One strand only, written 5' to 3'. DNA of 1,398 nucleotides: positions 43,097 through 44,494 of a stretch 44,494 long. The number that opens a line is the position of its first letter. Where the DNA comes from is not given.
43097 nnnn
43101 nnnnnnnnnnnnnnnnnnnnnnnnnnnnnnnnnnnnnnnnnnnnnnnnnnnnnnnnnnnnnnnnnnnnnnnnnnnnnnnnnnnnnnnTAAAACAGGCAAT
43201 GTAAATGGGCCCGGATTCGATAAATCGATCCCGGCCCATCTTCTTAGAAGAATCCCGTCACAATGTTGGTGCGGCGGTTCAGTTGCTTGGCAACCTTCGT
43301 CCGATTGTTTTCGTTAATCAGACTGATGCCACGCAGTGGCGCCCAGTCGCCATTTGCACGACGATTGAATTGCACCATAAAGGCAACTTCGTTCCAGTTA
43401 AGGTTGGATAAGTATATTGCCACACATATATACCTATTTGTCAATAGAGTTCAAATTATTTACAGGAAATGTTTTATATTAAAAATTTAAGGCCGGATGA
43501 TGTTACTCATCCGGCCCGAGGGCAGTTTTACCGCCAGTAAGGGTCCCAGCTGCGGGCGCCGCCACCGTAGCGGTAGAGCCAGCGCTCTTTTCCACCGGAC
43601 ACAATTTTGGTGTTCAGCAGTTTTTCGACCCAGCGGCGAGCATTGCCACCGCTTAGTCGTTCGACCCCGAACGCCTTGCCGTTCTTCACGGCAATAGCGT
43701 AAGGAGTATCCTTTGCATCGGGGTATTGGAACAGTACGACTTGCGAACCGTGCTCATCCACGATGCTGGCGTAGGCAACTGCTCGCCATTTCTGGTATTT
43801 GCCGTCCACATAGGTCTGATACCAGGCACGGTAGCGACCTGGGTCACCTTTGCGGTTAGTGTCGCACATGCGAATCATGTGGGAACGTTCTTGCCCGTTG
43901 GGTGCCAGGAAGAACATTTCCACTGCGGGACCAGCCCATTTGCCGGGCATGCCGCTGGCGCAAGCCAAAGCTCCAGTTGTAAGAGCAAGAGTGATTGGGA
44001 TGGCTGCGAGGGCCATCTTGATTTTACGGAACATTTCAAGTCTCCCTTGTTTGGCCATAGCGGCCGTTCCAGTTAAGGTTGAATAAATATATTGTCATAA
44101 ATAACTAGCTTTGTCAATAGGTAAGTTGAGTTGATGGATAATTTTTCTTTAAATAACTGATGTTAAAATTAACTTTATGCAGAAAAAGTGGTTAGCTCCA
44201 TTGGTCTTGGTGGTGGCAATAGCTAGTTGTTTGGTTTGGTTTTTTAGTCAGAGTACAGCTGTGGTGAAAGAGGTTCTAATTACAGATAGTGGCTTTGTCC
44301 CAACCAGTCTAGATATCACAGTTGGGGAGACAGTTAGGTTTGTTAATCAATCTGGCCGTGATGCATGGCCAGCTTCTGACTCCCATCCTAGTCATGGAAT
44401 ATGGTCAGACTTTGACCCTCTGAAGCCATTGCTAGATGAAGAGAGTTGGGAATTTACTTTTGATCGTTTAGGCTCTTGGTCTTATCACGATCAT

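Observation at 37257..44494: Four copies of a cupredoxin-like domain with a conserved all-histidine signature and no Cys/Met copper ligands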

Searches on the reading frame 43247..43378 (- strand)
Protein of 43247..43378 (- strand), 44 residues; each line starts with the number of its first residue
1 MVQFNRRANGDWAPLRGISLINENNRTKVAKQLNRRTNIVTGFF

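Call 80: search_protein_families(library=padloc, proteins=[window:43247-43378:-], max_evalue=0.01)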
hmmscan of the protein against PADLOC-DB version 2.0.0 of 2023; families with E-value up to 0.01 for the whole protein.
window:43247-43378:- (44 aa): 0 families
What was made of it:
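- Tried and rejected: PADLOC was negative (call 80).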

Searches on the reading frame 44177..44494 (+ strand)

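Call 5: search_protein_families(library=pfam, proteins=[window:44177-44494:+], max_evalue=0.1)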
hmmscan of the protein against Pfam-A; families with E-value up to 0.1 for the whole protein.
window:44177-44494:+ (106 aa): 1 family
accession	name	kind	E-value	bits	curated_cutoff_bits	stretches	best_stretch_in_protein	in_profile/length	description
PF19451.5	DUF5989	-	0.0063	17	27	1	2-27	15-40/49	Family of unknown function (DUF5989)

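Call 6: search_protein_families(library=ncbifam, proteins=[window:44177-44494:+], max_evalue=0.1)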
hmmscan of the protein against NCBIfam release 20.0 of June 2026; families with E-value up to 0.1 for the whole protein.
window:44177-44494:+ (106 aa): 2 families
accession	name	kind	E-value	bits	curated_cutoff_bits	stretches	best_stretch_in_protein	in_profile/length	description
NF051440.1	CuResCopIPSEAE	equivalog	0.00054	19.8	280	1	30-57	43-69/180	copper-resistant cuproprotein CopI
TIGR02656.1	cyanin_plasto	equivalog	0.09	13.2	87.85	0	39-60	13-34/99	plastocyanin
